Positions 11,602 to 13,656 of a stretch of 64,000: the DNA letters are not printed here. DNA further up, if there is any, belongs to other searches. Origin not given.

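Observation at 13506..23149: Compact uptake and activation cluster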

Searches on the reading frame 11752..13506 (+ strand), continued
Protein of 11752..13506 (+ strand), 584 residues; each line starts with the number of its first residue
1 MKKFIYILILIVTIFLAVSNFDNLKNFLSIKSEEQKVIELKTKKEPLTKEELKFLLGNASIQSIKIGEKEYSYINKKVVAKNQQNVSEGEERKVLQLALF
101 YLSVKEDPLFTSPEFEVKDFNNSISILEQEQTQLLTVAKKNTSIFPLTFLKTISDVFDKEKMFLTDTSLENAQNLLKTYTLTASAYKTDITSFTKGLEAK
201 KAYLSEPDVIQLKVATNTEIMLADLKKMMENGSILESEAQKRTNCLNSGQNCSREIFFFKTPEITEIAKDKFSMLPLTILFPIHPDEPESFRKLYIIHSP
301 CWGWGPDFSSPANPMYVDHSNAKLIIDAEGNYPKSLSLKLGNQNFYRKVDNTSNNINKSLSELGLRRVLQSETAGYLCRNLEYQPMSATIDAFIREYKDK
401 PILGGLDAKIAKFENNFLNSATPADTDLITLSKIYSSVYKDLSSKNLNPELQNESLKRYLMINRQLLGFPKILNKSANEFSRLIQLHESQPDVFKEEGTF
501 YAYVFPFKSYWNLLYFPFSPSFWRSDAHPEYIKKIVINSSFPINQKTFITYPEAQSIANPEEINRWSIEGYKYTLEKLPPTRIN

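Call 65: find_encoding_contigs(protein=P0190, flank=8000, max_places=1)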
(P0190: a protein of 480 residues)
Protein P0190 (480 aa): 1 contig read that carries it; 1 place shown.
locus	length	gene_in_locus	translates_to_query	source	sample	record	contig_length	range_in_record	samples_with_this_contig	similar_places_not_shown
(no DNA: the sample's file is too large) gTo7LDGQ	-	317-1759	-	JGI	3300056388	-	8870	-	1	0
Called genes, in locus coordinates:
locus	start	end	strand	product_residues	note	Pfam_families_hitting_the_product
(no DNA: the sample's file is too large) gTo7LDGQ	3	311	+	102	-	?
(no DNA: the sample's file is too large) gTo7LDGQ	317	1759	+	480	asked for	-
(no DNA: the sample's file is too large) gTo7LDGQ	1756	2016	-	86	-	-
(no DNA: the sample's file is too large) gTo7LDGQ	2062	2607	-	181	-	-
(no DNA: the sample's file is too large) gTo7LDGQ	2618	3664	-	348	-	-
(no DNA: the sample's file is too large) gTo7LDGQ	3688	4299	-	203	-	-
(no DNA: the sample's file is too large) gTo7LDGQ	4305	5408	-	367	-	PF13205:Big_5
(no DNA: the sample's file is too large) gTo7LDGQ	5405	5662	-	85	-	-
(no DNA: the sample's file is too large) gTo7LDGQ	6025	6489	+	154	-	-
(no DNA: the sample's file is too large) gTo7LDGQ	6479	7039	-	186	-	-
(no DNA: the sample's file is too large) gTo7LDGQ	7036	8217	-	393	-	-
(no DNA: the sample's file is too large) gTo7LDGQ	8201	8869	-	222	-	?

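Call 75: search_protein_families(library=ncbifam, proteins=[window:11752-13506:+, L018:5083-6432:+, L019:4190-4885:+], max_evalue=0.01)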
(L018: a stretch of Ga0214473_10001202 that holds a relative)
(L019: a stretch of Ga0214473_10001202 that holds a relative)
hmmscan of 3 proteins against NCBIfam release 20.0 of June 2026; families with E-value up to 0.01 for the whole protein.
window:11752-13506:+ (584 aa): 0 families

L018:5083-6432:+ (449 aa): 26 families (the best 25 are shown)
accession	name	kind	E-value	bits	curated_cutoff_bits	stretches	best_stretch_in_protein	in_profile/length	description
TIGR04072.2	rSAM_ladder_B12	equivalog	5.2e-90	302.2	360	1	2-404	1-404/443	lipid biosynthesis B12-binding/radical SAM protein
TIGR04385.1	B12_rSAM_cofa1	equivalog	1.9e-59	202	450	1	7-383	7-402/438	B12 lower ligand biosynthesis radical SAM protein BzaD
TIGR04428.1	B12_rSAM_trp_MT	equivalog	6.8e-39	133.7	500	2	187-378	218-424/558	tryptophan 2-C-methyltransferase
TIGR04479.1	bcpD_PhpK_rSAM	subfamily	6.9e-28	97.3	600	1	22-350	75-407/504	PhpK family radical SAM P-methyltransferase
TIGR03471.1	HpnJ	equivalog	2.9e-26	92.4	577.6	1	99-383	99-395/472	hopanoid biosynthesis associated radical SAM protein HpnJ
TIGR04013.1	B12_SAM_MJ_1487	hypoth_equivalog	2.4e-25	89.2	251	1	71-372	45-354/382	TIGR04013 family B12-binding domain/radical SAM domain-containing protein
NF033070.1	rSAM_AprD4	equivalog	3e-25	89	500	1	186-382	197-397/456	AprD4 family radical SAM diol-dehydratase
NF045585.1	rSAM_slr0320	equivalog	9.1e-24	83.8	775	1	83-347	123-404/511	photosystem II high light acclimation radical SAM protein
TIGR04367.1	HpnR_B12_rSAM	equivalog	2.8e-23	82.2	650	1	14-312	17-313/490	hopanoid C-3 methylase HpnR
TIGR04295.1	B12_rSAM_oligo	hypoth_equivalog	1.4e-22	79.9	400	1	19-308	25-317/422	TIGR04295 family B12-binding domain-containing radical SAM protein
NF050148.1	rSAM_ApyD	equivalog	2.7e-20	72.3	750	1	96-348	102-362/645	RiPP biosynthesis radical SAM protein ApyD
TIGR02026.1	BchE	equivalog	4.7e-20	71.9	481.35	1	12-325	15-338/497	magnesium-protoporphyrin IX monomethyl ester anaerobic oxidative cyclase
TIGR04014.1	B12_SAM_MJ_0865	equivalog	5e-19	68.4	360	1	82-228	54-203/434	methyl-coenzyme M reductase glutamine C-methyltransferase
NF038361.1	rSAM_Sden_1168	equivalog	1e-11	44.1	575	1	96-378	169-476/560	Sden_1168 family B12-binding radical SAM P-methyltransferase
TIGR03975.1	rSAM_ocin_1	subfamily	4.1e-11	42.1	281.85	1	95-338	155-416/606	RiPP maturation radical SAM C-methyltransferase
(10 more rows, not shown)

L019:4190-4885:+ (231 aa): 16 families
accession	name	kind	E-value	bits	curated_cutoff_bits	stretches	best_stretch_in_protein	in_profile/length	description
TIGR00276.1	TIGR00276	equivalog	3.4e-20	72.3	200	1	119-230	131-242/337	tRNA epoxyqueuosine(34) reductase QueG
TIGR02486.1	RDH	subfamily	4.6e-16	59.6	160.35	1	119-230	151-277/314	reductive dehalogenase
NF040864.1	HgcB_ferredoxin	equivalog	0.00018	21.3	99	1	165-197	11-43/93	mercury methylation ferredoxin HgcB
NF042909.1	FMH_DH_FwdF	exception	0.00018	20.7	375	1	165-230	175-238/336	tungsten-dependent formylmethanofuran dehydrogenase subunit FwdF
TIGR04105.1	FeFe_hydrog_B1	subfamily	0.00021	20.1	450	1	165-230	139-201/462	monomeric [FeFe] hydrogenase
NF038196.1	ferrodoxin_EFR1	subfamily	0.00038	20.6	75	1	166-187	182-203/242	EFR1 family ferrodoxin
NF058577.1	FdxA_fam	equivalog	0.00069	19.7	65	0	167-206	6-45/52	4Fe-4S ferredoxin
TIGR01971.1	NuoI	subfamily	0.0017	18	113.05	1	166-230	40-94/121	NADH-quinone oxidoreductase, chain I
TIGR02700.1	flavo_MJ0208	hypoth_equivalog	0.0017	17.6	251.35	0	153-200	137-180/234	dihydromethanopterin reductase (acceptor)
TIGR02179.1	PorD_KorD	subfamily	0.0019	18.3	60.05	0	159-230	15-68/78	2-oxoacid:acceptor oxidoreductase, delta subunit, pyruvate/2-ketoisovalerate family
NF006221.0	PRK08348.1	subfamily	0.0022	17.7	124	1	167-231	43-89/136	NADH-plastoquinone oxidoreductase subunit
NF045874.1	Vhu_polyferre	exception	0.0022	16.8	600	1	165-230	4-72/381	F420-non-reducing hydrogenase associated-polyferredoxin VhuB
NF005504.0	PRK07118.1-3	equivalog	0.0034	16.8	437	1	165-191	245-271/293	Fe-S cluster domain-containing protein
NF041836.1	rnfB_Methano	equivalog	0.0052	16.3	445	1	163-208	211-256/265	Rnf electron transport complex subunit RnfB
NF042987.1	OGOR_delta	exception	0.0054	16.8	125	0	164-190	64-89/89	2-oxoglutarate ferredoxin oxidoreductase subunit delta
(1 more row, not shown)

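Call 77: fold_search(model_id=the predicted structure, library=pdb)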
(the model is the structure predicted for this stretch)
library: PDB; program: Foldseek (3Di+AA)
matches with E <= 10: 231; with E <= 0.001: 0
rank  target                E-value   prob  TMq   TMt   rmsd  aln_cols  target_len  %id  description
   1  7l0r_C                4.1e-01  0.14  0.15  0.22  23.5       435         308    9  Structure of NTS-NTSR1-Gi complex in lipid nanodisc, noncanonical state, without AHD (released 2021-01-06)
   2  9p85_R                4.2e-01  0.13  0.16  0.23  23.5       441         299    9  NTSR1-Gi-NTS(8-13) GTP-Bound Complex in the Canonical, AHD Closed State, 3DVA Sorted (C-Closed*-GTP) (released 2026-03-25)
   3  8fn0_A                5.3e-01  0.25  0.18  0.32  22.9       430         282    9  CryoEM structure of Go-coupled NTSR1 with a biased allosteric modulator (released 2023-03-29)
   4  6osa_R                5.5e-01  0.11  0.15  0.22  23.9       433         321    9  human Neurotensin Receptor 1 (hNTSR1) - Gi1 Protein Complex in non-canonical conformation (NC state) (released 2019-07-10)
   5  9p84_R                5.8e-01  0.13  0.15  0.23  23.0       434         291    9  NTSR1-Gi-NTS(8-13) GTP-Bound Complex in the Non-Canonical, AHD Closed State (NC-Closed-GTP) (released 2026-03-25)
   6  5hw2_A                6.9e-01  0.33  0.14  0.18   8.7       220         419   12  Crystal Structure of Adenylosuccinate Lyase from Francisella tularensis Complexed with fumaric acid (released 2016-02-10)
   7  9p7z_R                7.5e-01  0.12  0.16  0.25  23.1       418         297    9  NTSR1-Gi-NTS(8-13) Complex in the Canonical, AHD Open State (C-Open-Apo) (released 2026-03-25)
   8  6w08_A                7.5e-01  0.06  0.10  0.15  27.2       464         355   10  Crystal Structure of Motility Associated Killing Factor E from Vibrio cholerae (released 2020-03-11)
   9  8yvu_B                7.9e-01  0.47  0.15  0.38   8.2       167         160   12  structure of Ige receptor (released 2024-11-06)
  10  6os9_R                7.9e-01  0.13  0.15  0.24  24.1       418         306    9  human Neurotensin Receptor 1 (hNTSR1) - Gi1 Protein Complex in canonical conformation (C state) (released 2019-07-10)
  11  6z4v_AAA              8.2e-01  0.10  0.16  0.19  24.1       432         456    9  Crystal structure of the neurotensin receptor 1 (NTSR1-H4bmx) in complex with NTS8-13 (released 2021-02-10)
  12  9p86_R                9.0e-01  0.12  0.17  0.27  21.9       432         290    8  NTSR1-G11-NTS(8-13) Complex in the Canonical, AHD Open State (C-Open-Apo) (released 2026-03-25)
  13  4xee_A                9.0e-01  0.08  0.14  0.17  24.5       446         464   10  Structure of active-like neurotensin receptor (released 2015-07-29)
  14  8ykx_R                9.8e-01  0.13  0.17  0.28  22.0       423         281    8  Cryo-EM structure of succinate receptor SUCR1 bound to maleic acid (released 2024-05-29)
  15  4eei_A                1.1e+00  0.28  0.14  0.18   8.8       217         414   12  Crystal Structure of Adenylosuccinate Lyase from Francisella tularensis Complexed with AMP and Succinate (released 2012-04-18)
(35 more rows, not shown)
